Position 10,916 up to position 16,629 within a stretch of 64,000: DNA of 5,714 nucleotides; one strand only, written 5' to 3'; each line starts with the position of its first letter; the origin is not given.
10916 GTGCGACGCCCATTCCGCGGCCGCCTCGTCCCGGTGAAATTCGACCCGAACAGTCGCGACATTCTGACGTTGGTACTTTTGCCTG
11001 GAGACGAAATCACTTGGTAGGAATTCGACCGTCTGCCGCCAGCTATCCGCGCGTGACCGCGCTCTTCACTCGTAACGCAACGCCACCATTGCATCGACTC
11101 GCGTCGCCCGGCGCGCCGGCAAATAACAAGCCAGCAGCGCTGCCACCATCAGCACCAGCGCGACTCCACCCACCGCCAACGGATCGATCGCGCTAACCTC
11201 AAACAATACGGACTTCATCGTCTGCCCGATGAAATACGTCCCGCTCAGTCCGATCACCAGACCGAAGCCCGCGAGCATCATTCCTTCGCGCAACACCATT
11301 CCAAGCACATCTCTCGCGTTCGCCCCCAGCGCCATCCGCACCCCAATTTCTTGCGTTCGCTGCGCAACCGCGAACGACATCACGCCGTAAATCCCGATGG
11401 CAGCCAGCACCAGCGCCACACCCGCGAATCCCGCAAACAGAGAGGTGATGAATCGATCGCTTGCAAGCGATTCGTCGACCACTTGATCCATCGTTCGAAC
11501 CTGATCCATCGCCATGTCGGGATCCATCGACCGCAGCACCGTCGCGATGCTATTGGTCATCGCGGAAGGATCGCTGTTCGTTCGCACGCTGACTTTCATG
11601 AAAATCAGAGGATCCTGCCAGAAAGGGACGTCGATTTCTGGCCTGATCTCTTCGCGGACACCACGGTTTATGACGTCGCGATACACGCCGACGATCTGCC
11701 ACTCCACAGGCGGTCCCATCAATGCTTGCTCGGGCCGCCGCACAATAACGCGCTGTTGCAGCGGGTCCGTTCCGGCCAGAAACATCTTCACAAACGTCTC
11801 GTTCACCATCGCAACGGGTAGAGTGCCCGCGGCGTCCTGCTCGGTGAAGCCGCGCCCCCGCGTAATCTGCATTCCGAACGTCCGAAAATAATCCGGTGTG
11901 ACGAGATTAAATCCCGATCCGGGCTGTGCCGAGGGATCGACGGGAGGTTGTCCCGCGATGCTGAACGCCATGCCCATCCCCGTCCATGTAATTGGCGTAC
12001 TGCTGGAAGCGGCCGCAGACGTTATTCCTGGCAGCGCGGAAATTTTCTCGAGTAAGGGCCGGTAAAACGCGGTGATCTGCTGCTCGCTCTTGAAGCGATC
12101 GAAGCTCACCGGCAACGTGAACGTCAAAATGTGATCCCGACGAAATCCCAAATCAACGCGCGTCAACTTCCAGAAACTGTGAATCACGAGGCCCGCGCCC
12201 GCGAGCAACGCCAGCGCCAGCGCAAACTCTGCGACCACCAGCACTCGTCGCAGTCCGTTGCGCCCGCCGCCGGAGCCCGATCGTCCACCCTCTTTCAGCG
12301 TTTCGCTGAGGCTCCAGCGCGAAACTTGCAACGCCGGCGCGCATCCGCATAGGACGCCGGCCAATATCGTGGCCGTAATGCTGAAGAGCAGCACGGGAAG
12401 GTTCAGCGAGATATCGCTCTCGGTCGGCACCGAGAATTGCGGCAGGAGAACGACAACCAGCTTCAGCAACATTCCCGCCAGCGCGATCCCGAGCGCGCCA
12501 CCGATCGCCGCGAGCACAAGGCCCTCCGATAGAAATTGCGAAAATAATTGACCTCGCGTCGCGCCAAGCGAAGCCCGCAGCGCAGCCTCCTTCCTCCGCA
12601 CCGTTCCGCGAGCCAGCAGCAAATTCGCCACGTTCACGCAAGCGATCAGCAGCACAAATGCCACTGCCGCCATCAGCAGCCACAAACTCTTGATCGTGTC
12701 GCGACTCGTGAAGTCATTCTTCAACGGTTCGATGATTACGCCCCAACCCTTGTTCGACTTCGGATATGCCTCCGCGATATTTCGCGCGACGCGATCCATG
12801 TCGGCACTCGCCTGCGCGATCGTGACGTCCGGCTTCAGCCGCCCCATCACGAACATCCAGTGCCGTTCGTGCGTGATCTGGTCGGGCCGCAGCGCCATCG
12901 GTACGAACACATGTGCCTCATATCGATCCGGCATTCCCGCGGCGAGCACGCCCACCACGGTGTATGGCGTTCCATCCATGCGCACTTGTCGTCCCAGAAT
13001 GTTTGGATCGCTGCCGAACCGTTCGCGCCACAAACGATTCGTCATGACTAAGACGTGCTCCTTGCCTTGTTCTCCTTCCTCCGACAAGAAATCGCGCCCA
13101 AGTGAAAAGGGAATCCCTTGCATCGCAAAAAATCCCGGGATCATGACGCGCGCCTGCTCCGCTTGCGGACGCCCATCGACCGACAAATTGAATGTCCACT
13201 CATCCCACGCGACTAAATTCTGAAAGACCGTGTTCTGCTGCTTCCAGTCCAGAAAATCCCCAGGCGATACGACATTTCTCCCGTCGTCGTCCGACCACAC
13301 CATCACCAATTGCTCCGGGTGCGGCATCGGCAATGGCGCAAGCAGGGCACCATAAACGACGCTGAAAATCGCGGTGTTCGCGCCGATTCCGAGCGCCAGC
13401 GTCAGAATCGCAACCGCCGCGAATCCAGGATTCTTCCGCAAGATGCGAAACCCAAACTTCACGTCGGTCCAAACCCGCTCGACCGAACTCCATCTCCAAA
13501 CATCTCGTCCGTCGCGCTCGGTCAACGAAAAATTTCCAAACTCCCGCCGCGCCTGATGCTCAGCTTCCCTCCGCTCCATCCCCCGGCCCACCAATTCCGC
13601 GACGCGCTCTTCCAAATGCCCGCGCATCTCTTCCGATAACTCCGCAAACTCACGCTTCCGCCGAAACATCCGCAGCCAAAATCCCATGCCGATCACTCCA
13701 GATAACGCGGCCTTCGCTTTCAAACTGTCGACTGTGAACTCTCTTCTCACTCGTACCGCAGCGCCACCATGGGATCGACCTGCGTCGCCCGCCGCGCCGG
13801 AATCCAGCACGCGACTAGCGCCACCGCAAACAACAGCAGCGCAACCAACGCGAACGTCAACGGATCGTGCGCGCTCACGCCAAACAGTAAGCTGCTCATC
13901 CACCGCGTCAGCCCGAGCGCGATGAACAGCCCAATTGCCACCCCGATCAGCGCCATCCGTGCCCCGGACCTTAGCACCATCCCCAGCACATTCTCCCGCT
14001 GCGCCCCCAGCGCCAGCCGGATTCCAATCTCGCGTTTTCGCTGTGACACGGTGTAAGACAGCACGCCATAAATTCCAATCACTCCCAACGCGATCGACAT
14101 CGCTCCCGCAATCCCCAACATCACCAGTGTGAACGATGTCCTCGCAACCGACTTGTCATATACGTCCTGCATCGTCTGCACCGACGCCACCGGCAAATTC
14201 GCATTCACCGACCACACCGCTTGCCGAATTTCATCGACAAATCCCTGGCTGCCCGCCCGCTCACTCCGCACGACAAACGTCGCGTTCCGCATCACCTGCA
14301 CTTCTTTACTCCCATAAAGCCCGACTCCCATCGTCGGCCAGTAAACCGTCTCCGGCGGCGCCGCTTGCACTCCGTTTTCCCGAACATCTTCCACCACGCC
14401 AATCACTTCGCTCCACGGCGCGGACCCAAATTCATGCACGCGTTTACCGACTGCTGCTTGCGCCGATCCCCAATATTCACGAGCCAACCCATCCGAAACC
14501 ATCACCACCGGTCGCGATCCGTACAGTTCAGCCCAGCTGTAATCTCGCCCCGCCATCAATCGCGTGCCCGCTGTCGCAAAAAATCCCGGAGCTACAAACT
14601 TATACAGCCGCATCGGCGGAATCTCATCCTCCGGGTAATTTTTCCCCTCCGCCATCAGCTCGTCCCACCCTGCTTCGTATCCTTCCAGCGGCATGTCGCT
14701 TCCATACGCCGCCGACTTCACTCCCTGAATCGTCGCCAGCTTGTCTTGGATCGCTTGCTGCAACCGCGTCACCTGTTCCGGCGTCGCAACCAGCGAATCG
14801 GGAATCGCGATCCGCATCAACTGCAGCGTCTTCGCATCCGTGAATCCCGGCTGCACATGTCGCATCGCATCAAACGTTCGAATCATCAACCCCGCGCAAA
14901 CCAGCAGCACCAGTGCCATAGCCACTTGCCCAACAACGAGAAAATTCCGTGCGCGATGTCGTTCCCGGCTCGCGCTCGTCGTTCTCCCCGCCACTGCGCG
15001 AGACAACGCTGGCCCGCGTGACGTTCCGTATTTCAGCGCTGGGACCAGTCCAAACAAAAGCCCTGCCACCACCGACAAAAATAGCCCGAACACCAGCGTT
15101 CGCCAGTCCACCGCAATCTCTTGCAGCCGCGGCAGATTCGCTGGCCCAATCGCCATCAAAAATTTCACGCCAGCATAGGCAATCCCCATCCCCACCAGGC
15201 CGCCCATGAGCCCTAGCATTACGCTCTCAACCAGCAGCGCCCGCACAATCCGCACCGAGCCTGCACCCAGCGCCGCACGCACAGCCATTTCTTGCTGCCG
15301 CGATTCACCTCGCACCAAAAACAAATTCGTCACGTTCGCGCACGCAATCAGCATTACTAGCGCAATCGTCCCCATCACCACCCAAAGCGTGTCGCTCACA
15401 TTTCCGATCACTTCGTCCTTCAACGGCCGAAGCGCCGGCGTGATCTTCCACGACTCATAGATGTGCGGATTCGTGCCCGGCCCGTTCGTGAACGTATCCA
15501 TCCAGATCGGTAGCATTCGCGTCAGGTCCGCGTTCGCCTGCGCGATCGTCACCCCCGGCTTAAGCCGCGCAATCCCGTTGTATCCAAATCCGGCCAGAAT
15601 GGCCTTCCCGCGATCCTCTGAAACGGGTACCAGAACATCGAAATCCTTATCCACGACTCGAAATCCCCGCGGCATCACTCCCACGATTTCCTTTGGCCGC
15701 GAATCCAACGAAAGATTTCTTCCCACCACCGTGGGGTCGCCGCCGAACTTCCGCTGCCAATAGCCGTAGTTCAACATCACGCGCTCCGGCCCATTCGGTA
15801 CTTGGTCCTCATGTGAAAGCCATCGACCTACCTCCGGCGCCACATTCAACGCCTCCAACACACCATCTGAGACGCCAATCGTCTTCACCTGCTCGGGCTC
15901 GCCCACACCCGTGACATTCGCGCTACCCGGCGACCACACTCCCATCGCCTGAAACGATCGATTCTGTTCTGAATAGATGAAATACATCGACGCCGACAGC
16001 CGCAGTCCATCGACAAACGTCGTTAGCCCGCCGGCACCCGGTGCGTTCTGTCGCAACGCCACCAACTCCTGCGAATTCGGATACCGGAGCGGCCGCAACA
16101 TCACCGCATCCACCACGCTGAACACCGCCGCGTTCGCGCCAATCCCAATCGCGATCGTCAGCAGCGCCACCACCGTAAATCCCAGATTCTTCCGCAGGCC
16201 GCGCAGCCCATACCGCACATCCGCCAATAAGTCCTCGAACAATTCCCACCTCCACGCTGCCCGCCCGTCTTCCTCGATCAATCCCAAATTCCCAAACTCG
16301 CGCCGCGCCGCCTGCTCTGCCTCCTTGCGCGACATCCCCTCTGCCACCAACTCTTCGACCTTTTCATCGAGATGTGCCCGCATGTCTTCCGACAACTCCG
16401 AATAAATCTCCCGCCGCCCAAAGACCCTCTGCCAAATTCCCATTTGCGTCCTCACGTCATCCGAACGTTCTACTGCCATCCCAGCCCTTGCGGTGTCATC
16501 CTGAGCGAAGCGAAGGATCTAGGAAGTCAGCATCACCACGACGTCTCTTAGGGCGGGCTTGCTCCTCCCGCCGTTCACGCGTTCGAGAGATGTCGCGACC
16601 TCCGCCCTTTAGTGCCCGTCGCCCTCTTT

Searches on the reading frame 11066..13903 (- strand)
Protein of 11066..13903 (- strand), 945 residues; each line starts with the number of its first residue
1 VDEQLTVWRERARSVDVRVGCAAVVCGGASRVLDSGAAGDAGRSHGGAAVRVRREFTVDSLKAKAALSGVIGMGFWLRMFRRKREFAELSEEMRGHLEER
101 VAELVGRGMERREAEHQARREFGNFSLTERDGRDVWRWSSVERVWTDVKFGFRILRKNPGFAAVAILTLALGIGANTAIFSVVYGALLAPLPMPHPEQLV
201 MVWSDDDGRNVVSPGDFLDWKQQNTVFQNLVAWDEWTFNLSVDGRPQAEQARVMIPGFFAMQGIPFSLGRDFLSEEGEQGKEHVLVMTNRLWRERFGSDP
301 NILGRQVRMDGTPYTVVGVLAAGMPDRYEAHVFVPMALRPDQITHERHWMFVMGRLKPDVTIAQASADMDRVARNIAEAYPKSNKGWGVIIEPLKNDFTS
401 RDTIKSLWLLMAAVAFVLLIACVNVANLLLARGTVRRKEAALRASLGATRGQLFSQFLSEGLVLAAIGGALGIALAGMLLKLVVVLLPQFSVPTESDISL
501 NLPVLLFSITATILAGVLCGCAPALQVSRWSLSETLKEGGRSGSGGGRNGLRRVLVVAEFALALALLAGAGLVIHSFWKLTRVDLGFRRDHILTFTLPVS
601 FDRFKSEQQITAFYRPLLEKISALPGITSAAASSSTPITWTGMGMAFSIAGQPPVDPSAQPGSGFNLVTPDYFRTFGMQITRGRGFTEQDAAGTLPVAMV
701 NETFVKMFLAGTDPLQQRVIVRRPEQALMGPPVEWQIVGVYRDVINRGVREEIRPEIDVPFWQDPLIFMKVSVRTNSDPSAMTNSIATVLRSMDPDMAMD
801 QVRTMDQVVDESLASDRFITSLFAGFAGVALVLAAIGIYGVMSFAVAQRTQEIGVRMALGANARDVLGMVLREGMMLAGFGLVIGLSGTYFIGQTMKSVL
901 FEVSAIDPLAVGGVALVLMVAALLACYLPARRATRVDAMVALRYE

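Call 29: search_protein_families(library=pfam, proteins=[window:11066-13903:-], max_evalue=0.001)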
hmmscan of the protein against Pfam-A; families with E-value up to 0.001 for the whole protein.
window:11066-13903:- (945 aa): 2 families
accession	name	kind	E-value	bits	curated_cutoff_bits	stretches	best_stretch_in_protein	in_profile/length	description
PF12704.14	MacB_PCD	-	3.6e-37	129.1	27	2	163-371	2-206/207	MacB-like periplasmic core domain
PF02687.27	FtsX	-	2.9e-27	95.6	25.5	2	826-936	3-118/120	FtsX-like permease C-terminal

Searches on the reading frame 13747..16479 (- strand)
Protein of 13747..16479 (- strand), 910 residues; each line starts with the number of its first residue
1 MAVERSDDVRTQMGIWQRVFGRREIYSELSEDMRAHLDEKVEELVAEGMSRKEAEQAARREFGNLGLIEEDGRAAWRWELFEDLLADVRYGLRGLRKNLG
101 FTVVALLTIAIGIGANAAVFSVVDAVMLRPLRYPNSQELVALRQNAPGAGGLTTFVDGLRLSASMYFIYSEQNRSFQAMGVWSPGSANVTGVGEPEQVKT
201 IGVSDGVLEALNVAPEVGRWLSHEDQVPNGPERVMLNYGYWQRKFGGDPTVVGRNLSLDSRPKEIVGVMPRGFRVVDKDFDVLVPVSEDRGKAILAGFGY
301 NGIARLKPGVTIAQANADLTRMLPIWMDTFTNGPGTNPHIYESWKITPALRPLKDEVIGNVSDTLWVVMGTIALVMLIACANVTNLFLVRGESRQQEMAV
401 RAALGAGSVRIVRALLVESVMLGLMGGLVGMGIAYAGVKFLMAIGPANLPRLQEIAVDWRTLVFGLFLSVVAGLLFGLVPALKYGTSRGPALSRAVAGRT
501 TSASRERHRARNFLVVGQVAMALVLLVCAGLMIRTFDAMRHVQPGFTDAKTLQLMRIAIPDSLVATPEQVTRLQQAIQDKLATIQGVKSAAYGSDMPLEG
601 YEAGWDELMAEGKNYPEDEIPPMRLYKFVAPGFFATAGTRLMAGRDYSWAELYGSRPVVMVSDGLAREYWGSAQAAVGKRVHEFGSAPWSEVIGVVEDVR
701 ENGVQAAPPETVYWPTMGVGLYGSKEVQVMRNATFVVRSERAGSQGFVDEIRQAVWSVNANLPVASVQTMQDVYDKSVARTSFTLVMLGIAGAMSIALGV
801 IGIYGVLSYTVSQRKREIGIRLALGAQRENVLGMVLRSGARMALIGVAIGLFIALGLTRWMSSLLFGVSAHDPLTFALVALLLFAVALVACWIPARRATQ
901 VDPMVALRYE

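Call 29: search_protein_families(library=pfam, proteins=[window:13747-16479:-], max_evalue=0.001)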
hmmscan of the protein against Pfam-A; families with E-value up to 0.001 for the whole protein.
window:13747-16479:- (910 aa): 2 families
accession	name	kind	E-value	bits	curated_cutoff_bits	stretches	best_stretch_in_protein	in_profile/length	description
PF12704.14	MacB_PCD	-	7.4e-25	88.9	27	2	102-321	1-206/207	MacB-like periplasmic core domain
PF02687.27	FtsX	-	1.2e-24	87.1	25.5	2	790-902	2-119/120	FtsX-like permease C-terminal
